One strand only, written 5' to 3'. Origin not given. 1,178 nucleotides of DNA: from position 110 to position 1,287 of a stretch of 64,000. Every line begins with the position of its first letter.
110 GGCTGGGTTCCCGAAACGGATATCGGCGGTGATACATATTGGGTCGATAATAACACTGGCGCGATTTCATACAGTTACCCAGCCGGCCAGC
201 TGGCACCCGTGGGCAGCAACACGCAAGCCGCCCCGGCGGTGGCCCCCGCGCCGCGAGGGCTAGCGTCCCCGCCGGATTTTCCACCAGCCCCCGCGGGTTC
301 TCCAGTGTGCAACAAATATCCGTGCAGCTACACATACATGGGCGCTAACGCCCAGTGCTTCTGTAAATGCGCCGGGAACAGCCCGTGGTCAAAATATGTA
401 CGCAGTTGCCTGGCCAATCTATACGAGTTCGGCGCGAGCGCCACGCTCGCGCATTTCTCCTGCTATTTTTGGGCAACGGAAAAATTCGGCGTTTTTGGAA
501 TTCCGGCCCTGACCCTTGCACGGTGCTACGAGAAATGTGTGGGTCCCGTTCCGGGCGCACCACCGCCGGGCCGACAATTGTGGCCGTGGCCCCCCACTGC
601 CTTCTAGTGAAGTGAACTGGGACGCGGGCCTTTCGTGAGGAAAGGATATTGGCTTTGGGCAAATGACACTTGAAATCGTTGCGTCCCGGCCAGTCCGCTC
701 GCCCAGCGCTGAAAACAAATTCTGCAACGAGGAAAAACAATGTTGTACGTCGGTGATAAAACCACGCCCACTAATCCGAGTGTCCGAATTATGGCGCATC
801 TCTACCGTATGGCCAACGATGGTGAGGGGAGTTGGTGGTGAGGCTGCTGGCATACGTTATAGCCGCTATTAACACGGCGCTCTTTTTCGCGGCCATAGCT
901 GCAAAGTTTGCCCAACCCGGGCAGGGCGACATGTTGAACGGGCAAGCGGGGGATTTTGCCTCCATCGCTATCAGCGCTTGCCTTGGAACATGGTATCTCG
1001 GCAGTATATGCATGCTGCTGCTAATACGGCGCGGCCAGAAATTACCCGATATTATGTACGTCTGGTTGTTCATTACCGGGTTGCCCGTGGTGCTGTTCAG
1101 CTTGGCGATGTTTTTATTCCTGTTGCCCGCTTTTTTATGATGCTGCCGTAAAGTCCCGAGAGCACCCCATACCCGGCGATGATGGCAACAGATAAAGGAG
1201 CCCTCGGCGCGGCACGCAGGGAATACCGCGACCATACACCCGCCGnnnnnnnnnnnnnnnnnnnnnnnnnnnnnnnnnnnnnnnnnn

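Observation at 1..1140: RHS polymorphic-toxin 3' end with an unclassified Cys-rich C-terminal toxin domain and a candidate small membrane immunity gene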

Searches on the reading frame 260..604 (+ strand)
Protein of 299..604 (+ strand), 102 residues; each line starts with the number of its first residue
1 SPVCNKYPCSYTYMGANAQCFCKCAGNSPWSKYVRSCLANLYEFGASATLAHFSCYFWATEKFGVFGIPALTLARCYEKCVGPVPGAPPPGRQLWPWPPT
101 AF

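Call 27: find_homologous_proteins(query=A1, max_evalue=0.001)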
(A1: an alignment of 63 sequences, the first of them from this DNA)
Query A1 (63 sequences) (106 aa, profile of the alignment): 13 proteins with E <= 0.001 among 132 candidates.
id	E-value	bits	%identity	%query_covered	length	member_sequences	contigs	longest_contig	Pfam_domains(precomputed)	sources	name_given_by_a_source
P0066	1.1e-31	127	41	81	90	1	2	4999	-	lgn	-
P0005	1.5e-31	126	66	87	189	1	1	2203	-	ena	-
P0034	6.5e-31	124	48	86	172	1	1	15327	-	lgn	-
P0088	5.5e-29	118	43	81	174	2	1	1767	-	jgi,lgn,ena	-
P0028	2.0e-28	116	48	78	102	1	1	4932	-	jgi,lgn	jgi:hypothetical protein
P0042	4.0e-28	115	45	91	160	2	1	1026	-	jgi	jgi:hypothetical protein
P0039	5.1e-28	115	51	75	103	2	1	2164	-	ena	-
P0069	2.5e-27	113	44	84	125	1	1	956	-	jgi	jgi:hypothetical protein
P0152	2.6e-27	113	42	88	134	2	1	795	-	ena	-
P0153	1.1e-21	94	42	80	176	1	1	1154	-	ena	-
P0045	8.6e-21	92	65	45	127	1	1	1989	-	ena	-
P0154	4.2e-20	89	44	75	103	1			-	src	-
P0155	2.4e-5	42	58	35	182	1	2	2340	-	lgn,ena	-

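Call 28: search_solved_structures(query=A1, max_evalue=10, show_alignments=2)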
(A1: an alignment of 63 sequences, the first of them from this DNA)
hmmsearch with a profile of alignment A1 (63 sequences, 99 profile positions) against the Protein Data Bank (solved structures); distinct sequences matched with E-value up to 10: 2.
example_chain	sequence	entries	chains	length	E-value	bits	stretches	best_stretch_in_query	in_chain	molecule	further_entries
2v4x_A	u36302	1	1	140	1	12.8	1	6-75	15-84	CAPSID PROTEIN P27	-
5cwd_A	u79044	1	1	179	5.5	10.4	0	45-93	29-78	Designed helical repeat protein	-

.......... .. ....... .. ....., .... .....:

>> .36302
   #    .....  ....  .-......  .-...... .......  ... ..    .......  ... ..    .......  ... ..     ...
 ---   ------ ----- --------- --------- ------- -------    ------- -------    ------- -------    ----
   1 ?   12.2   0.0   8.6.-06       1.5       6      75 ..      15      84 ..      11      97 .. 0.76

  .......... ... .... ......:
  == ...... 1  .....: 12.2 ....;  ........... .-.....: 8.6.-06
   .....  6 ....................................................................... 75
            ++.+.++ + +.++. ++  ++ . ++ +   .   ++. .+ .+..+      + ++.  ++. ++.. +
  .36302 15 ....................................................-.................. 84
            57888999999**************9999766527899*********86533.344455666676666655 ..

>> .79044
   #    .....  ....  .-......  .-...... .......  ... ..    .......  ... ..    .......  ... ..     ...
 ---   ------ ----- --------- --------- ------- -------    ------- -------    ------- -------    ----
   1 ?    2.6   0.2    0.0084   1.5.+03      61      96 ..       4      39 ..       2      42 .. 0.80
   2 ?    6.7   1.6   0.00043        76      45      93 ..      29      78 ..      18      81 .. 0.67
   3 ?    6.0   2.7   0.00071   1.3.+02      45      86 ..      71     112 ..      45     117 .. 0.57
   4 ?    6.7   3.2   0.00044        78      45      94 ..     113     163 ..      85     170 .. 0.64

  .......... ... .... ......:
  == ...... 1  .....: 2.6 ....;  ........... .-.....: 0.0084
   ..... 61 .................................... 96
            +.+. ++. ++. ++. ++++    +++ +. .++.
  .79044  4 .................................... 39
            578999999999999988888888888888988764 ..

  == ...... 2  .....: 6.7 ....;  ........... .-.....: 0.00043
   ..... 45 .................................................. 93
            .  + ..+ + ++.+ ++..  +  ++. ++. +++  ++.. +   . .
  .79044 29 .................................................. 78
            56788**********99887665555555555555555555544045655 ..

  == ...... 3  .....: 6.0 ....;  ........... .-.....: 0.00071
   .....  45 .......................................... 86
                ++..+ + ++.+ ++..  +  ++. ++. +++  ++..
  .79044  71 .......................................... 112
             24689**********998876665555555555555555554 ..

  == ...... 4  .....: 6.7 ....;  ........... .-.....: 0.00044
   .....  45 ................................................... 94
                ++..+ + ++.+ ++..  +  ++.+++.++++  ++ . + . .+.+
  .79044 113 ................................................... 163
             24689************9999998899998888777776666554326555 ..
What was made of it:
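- On Known toxin families in Pfam-A, NCBIfam or PDB: PDB profile search best E=1 (call 28).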

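Call 29: search_protein_families(library=pfam, alignment_id=A1, max_evalue=1)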
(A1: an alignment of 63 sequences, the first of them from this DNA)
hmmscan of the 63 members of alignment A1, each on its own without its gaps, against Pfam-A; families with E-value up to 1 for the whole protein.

A. member 1, seq(106 aa): 1 family
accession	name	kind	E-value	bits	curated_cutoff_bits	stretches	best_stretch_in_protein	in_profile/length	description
PF02953.20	zf-Tim10_DDP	-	0.084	12.9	22.3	0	28-52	18-45/64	Tim10/DDP family zinc finger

B. families by the number of members that match (of 63 scanned): 8 families
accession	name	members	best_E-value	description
PF23328.1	Sha_B_N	3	0.02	Shavenoid isoform B N-terminal domain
PF17906.7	HTH_48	2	0.0093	HTH domain in Mos1 transposase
PF04138.20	GtrA_DPMS_TM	1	0.038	GtrA/DPMS, transmembrane domain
PF22294.1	DUF6966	1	0.069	Domain of unknown function (DUF6966)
PF02953.20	zf-Tim10_DDP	1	0.084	Tim10/DDP family zinc finger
PF07771.16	TSGP1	1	0.13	Tick salivary peptide group 1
PF14237.11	GYF_2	1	0.14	GYF domain 2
PF03320.18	FBPase_glpX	1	0.2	Bacterial fructose-1,6-bisphosphatase, glpX-encoded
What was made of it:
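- On Known toxin families in Pfam-A, NCBIfam or PDB: No Pfam hit for 63 members (call 29).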

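Call 30: find_related_loci(query=A1, collection=genome_contigs, flank=8000)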
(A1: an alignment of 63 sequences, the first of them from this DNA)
Query A1 (106 aa) in genome_contigs; peptide patterns used: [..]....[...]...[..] (x = any residue, [..] = any of these).
40 stretches matched a pattern; 28 encode a relative of the query (tblastn E <= 1e-3); 28 distinct loci.
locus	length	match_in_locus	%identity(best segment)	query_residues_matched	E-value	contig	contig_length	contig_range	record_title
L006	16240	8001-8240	74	14-93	1e-38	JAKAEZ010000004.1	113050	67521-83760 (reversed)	MAG: Planctomycetota bacterium isolate WY1.bin60 NODE_278_length_113050_cov_5.450519, whole genome shotgun sequence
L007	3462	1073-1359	61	7-102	3e-26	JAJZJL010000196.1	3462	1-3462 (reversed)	MAG: Planctomycetota bacterium isolate LSA5.bin36 NODE_39657_length_3462_cov_2.823088, whole genome shotgun sequence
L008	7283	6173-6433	48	12-98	1e-22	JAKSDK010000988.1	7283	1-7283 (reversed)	MAG: Phycisphaerales bacterium isolate MAG.67 k141_12663661, whole genome shotgun sequence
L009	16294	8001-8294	48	5-101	3e-21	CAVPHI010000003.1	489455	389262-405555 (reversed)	MAG: Pirellulales bacterium isolate MFD09964.bin.2.198 genome assembly, contig: contig_371, whole genome shotgun sequenc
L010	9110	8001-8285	48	9-102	2e-20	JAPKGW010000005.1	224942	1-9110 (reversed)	MAG: Phycisphaerales bacterium isolate PDA_C_MAG.101 MAG.101_5, whole genome shotgun sequence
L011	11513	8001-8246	48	12-93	4e-20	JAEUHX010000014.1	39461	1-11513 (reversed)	MAG: Planctomycetota bacterium isolate new MAG-28 k141_3692742, whole genome shotgun sequence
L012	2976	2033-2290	46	5-93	8e-20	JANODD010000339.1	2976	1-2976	MAG: Planctomycetia bacterium isolate VAR_17_metabat_198 VAR_17_k141_1829093, whole genome shotgun sequence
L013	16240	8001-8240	45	9-93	2e-19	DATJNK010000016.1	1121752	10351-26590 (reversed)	MAG TPA_asm: Verrucomicrobiia bacterium isolate SMAG_U14859 k141_777880, whole genome shotgun sequence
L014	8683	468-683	53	21-94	2e-19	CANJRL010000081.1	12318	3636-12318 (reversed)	MAG: Phycisphaerales bacterium isolate RH-23may17-60 genome assembly, contig: RH-23may17-C40329, whole genome shotgun se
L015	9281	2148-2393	44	8-94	1e-18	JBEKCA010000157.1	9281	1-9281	MAG: Terracidiphilus sp. isolate SPRUCE 149 SPRUCE_149_157, whole genome shotgun sequence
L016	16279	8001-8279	43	8-104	8e-18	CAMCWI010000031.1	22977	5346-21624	MAG: Akkermansia muciniphila isolate MH-08apr19-10 genome assembly, contig: MH-08apr19-C5032, whole genome shotgun seque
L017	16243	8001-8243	41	8-93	2e-17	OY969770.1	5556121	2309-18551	MAG: Candidatus Acidoferrales bacterium isolate MFD09222.bin.1.52 genome assembly, chromosome: 1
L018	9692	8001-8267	45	9-98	5e-17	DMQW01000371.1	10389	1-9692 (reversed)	MAG TPA_asm: Limisphaerales bacterium isolate UBA11358 contig_4128, whole genome shotgun sequence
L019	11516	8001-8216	49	20-93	1e-16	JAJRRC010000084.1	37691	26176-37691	MAG: Planctomycetota bacterium isolate Dive100_bin2.50 k141_792713, whole genome shotgun sequence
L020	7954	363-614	41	8-94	1e-16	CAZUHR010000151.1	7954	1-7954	MAG TPA_asm: uncultured Desulfobacteraceae bacterium isolate binchicken_co129_132 genome assembly, contig: NODE_30093_le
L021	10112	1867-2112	45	9-94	2e-16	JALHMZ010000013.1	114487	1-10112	MAG: Nitrospira sp. isolate Bin_49_2_2 c_000000001070, whole genome shotgun sequence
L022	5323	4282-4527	41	8-93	4e-15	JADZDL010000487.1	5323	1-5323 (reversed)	MAG: Planctomycetota bacterium isolate SJ778 c_000001604536, whole genome shotgun sequence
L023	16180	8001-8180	52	14-73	7e-15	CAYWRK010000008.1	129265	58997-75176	MAG TPA_asm: uncultured Nitrospiraceae bacterium isolate SRP302447_co1_424 genome assembly, contig: NODE_507_length_1292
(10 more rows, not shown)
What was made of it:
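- Tried and rejected: The alignment-based scan worked (call 30).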

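Call 37: predict_structure(alignment_id=A1)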
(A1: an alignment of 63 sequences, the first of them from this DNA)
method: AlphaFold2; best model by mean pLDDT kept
length: 106 residues; sequences in the alignment: 63
mean_pLDDT: 90.0   pTM: 0.84
mean pLDDT of the five models: 90.0, 89.7, 89.6, 87.9, 87.3
residues with pLDDT >= 90: 77; 70-90: 17; 50-70: 11; < 50: 1
segments of 3 or more residues with pLDDT < 50: none
pLDDT, mean of each block of 10 residues (from residue 1): 85 93 89 96 98 92 95 97 97 76 60
secondary structure, 60 per line:
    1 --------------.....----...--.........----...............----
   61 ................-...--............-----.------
elements in order: H15-19 E24-26 H31-37 H42-56 H61-76 H83-93
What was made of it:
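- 539..607 (+): Pro/Trp-rich C-terminal tail (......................) plus the stop codon. Low pLDDT (call 37).
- The model here has five helices (call 37).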

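Call 41: fold_search(model_id=the predicted structure, library=pdb)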
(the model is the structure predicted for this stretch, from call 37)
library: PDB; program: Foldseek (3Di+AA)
matches with E <= 10: 7; with E <= 0.001: 0
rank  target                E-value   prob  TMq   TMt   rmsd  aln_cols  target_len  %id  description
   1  8g1y_A                4.0e+00  0.06  0.24  0.07   7.4        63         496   21  Crystal Structure of the Threonine Synthase from Streptococcus pneumoniae in complex with Pyridoxal 5-phosphate. (released 2023-02-15)
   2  2gep                  5.8e+00  0.02  0.18  0.05  11.9        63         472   14  SULFITE REDUCTASE HEMOPROTEIN, OXIDIZED, SIROHEME FEIII [4FE-4S] +2,SULFITE COMPLEX (released 1998-01-14)
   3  8g1y_B                6.6e+00  0.04  0.24  0.07   7.6        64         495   23  Crystal Structure of the Threonine Synthase from Streptococcus pneumoniae in complex with Pyridoxal 5-phosphate. (released 2023-02-15)
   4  8tl0_D                7.0e+00  0.08  0.25  0.06   7.2        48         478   10  Structure of activated SAVED-CHAT filament (released 2024-03-06)
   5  8tl0_A                7.5e+00  0.12  0.31  0.07   6.7        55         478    9  Structure of activated SAVED-CHAT filament (released 2024-03-06)
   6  4g39                  7.5e+00  0.02  0.18  0.06  11.7        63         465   14  Mutational analysis of sulfite reductase hemoprotein reveals the mechanism for coordinated electron and proton transfer (released 2012-12-26)
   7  2wgp_B                8.4e+00  0.03  0.21  0.15   5.8        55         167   16  Crystal structure of human dual specificity phosphatase 14 (released 2009-10-06)
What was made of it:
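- Foldseek finds no Wnt, SAA or TelC structure (call 41).
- Tried and rejected: The PLA2-like H-x-x-C-Y resemblance was rejected for lack of any fold hit (call 41).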

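Call 43: search_protein_families(library=ncbifam, proteins=[L006:6123-8291:+, L006:5548-6123:+, L006:4166-5020:+, L006:2500-3939:+, L006:101-2515:+], max_evalue=0.01)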
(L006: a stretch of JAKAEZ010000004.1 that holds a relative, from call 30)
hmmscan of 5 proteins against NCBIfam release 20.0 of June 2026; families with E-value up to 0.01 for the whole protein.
L006:6123-8291:+ (723 aa): 3 families
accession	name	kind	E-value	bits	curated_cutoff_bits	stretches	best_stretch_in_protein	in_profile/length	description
TIGR03696.1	Rhs_assc_core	domain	3.1e-17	62.8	32.5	1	516-579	13-76/76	RHS repeat-associated core domain-containing protein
NF041261.1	RHS_core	equivalog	7e-14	50.6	2000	1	521-579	1204-1261/1261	RHS element core protein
TIGR01643.1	YD_repeat_2x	repeat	0.0002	21.7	15.8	0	13-45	1-33/42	YD repeat-containing protein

L006:5548-6123:+ (192 aa): 0 families

L006:4166-5020:+ (285 aa): 2 families
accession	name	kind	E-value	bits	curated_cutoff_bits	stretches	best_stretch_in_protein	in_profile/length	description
TIGR03696.1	Rhs_assc_core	domain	3.4e-07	30.7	32.5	1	138-170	44-76/76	RHS repeat-associated core domain-containing protein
NF041261.1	RHS_core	equivalog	0.0018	16.1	2000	0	93-156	1202-1248/1261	RHS element core protein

L006:2500-3939:+ (480 aa): 0 families

L006:101-2515:+ (805 aa): 2 families
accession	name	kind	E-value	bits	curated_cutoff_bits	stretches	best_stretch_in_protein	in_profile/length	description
TIGR03696.1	Rhs_assc_core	domain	4.9e-11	43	32.5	1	553-619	14-75/76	RHS repeat-associated core domain-containing protein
NF041261.1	RHS_core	equivalog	0.0044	14.9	2000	1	558-607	1205-1249/1261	RHS element core protein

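Call 47: search_protein_families(library=pfam, proteins=[L006:8374-8685:+, L008:6516-6839:+, L013:8295-8651:+, L017:8302-8661:+, L021:2133-2501:+, L022:4589-4945:+, L018:8310-8567:+, L010:8324-8905:+, L019:8376-8801:+, L023:8244-8672:+], max_evalue=0.1)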
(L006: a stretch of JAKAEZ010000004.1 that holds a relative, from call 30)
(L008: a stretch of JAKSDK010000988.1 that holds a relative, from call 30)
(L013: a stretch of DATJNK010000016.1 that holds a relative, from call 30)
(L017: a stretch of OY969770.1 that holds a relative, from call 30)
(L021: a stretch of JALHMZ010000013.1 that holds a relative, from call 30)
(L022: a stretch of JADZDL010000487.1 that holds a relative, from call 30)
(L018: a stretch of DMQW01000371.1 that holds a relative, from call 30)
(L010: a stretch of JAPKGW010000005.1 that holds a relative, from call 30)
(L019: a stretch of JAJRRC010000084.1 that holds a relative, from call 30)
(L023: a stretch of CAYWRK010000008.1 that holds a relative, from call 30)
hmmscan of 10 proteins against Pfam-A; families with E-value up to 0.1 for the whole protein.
L006:8374-8685:+ (104 aa): 1 family
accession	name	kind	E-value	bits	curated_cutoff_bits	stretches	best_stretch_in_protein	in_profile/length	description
PF04290.18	DctQ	-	0.0079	16.5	28.3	1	52-101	74-122/132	Tripartite ATP-independent periplasmic transporters, DctQ component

L008:6516-6839:+ (108 aa): 0 families

L013:8295-8651:+ (119 aa): 0 families

L017:8302-8661:+ (120 aa): 0 families

L021:2133-2501:+ (123 aa): 2 families
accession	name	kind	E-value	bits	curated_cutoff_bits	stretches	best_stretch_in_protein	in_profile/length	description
PF04612.17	T2SSM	-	0.046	14.4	27.8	1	68-99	8-40/160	Type II secretion system (T2SS), protein M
PF07690.21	MFS_1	-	0.052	12.9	33.4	1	9-118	201-311/347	Major Facilitator Superfamily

L022:4589-4945:+ (119 aa): 0 families

L018:8310-8567:+ (86 aa): 0 families

L010:8324-8905:+ (194 aa): 2 families
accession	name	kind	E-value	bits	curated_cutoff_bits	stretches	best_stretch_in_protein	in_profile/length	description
PF16936.10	Holin_9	-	0.046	14.4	25.3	1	80-119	11-50/78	Putative holin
PF18912.6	DZR_2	-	0.07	13.4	27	0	120-147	18-45/56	Double zinc ribbon domain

L019:8376-8801:+ (142 aa): 0 families

L023:8244-8672:+ (143 aa): 0 families

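Call 75: fold_search(model_id=the predicted structure, library=viral)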
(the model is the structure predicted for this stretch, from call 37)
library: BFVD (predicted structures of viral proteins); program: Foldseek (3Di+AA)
matches with E <= 10: 22; with E <= 0.001: 0
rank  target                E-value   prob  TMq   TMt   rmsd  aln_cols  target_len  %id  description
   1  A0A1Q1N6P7            3.1e+00  0.44  0.34  0.05   1.0        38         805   26  (no name in the UniProt tables at hand)
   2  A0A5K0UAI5            3.8e+00  0.03  0.17  0.05  12.7        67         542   15  Uncharacterized protein [Yasminevirus sp. GU-2018]
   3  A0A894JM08            4.0e+00  0.08  0.28  0.11   4.9        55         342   18  (no name in the UniProt tables at hand)
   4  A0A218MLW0            4.8e+00  0.30  0.31  0.57   0.8        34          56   24  Uncharacterized protein [uncultured virus]
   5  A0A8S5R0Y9            5.1e+00  0.15  0.33  0.36   9.6        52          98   23  Uncharacterized protein [Siphoviridae sp. ctXX925]
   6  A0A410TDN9            5.1e+00  0.13  0.32  0.23   8.5        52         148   19  G-I-Y Y-I-G endonuclease [Gordonia phage Asapag]
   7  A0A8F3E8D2            5.5e+00  0.23  0.33  0.37   1.3        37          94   24  Uncharacterized protein [Microbacterium phage Honk]
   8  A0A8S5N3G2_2          6.2e+00  0.07  0.31  0.04   9.3        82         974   12  Large polyvalent protein-associated domain 3 [Podoviridae sp. ctzMH52]
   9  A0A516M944            6.2e+00  0.06  0.26  0.13   9.6        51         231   18  (no name in the UniProt tables at hand)
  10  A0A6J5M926            7.0e+00  0.08  0.32  0.26  11.3        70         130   20  Uncharacterized protein [uncultured Caudovirales phage]
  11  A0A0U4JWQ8            7.4e+00  0.08  0.31  0.42   3.8        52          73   17  (no name in the UniProt tables at hand)
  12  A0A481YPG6            7.4e+00  0.06  0.27  0.26   6.9        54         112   15  Uncharacterized protein [Iridovirus LCIVAC01]
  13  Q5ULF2                8.4e+00  0.02  0.21  0.18  13.4        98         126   11  Orf162 [Lactobacillus phage LP65]
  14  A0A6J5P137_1          8.9e+00  0.08  0.30  0.05   4.9        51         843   18  Uncharacterized protein [uncultured Caudovirales phage]
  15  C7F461                8.9e+00  0.06  0.27  0.17   8.1        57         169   14  (no name in the UniProt tables at hand)
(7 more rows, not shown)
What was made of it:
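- On Known toxin families in Pfam-A, NCBIfam or PDB: Foldseek against PDB and BFVD: nothing below E=3 (calls 41, 75).
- Tried and rejected: Foldseek against PDB and BFVD gave nothing for the toxin domain (calls 41, 75).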

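Call 96: search_dna_similar(query=window:299-604:+, collection=plasmids, mode=protein, max_evalue=0.001, max_rows=15)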
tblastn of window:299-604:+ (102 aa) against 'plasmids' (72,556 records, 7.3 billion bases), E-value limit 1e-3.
No match.

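Call 97: find_related_loci(query=A1, collection=viral_contigs, flank=4000)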
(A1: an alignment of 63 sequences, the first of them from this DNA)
Query A1 (106 aa) in viral_contigs; peptide patterns used: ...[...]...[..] (x = any residue, [..] = any of these).
8 stretches matched a pattern; 1 encode a relative of the query (tblastn E <= 1e-3); 1 distinct loci.
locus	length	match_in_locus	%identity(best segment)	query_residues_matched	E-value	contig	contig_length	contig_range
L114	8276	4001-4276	49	2-95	2e-24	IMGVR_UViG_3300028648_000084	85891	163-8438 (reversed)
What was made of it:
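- Tried and rejected: There is no plasmid match, and only one IMG/VR contig carries the domain (calls 96, 97).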

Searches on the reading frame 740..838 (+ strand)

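Call 4: search_protein_families(library=pfam, proteins=[window:740-838:+], max_evalue=1)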
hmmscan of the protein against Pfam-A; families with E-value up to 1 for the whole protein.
window:740-838:+ (33 aa): 1 family
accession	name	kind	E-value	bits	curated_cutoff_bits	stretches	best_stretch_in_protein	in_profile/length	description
PF04625.18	DEC-1_N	-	0.18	11.2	29.2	1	6-27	375-396/403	DEC-1 protein, N-terminal region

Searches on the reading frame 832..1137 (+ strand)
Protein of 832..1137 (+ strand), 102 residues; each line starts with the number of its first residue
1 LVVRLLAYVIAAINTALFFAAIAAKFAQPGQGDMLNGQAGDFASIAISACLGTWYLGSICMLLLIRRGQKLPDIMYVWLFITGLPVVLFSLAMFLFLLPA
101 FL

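Call 4: search_protein_families(library=pfam, proteins=[window:832-1137:+], max_evalue=1)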
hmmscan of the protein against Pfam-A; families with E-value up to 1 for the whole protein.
window:832-1137:+ (102 aa): 1 family
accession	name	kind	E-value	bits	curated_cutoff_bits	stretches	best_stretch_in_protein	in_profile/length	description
PF25732.1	BILF1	-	0.14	11.8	50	1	44-88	20-64/293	Gammaherpesvirus G-protein coupled receptor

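Call 5: search_protein_families(library=ncbifam, proteins=[window:832-1137:+], max_evalue=1)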
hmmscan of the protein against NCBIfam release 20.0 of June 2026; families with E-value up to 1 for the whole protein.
window:832-1137:+ (102 aa): 0 families

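Call 14: find_homologous_proteins(query=window:832-1137:+, max_evalue=0.01)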
Query window:832-1137:+ (102 aa): 1 proteins with E <= 0.01 among 4 candidates.
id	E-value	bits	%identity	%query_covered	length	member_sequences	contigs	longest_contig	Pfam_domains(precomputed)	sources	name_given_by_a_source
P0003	1.2e-56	207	99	99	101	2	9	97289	-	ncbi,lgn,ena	-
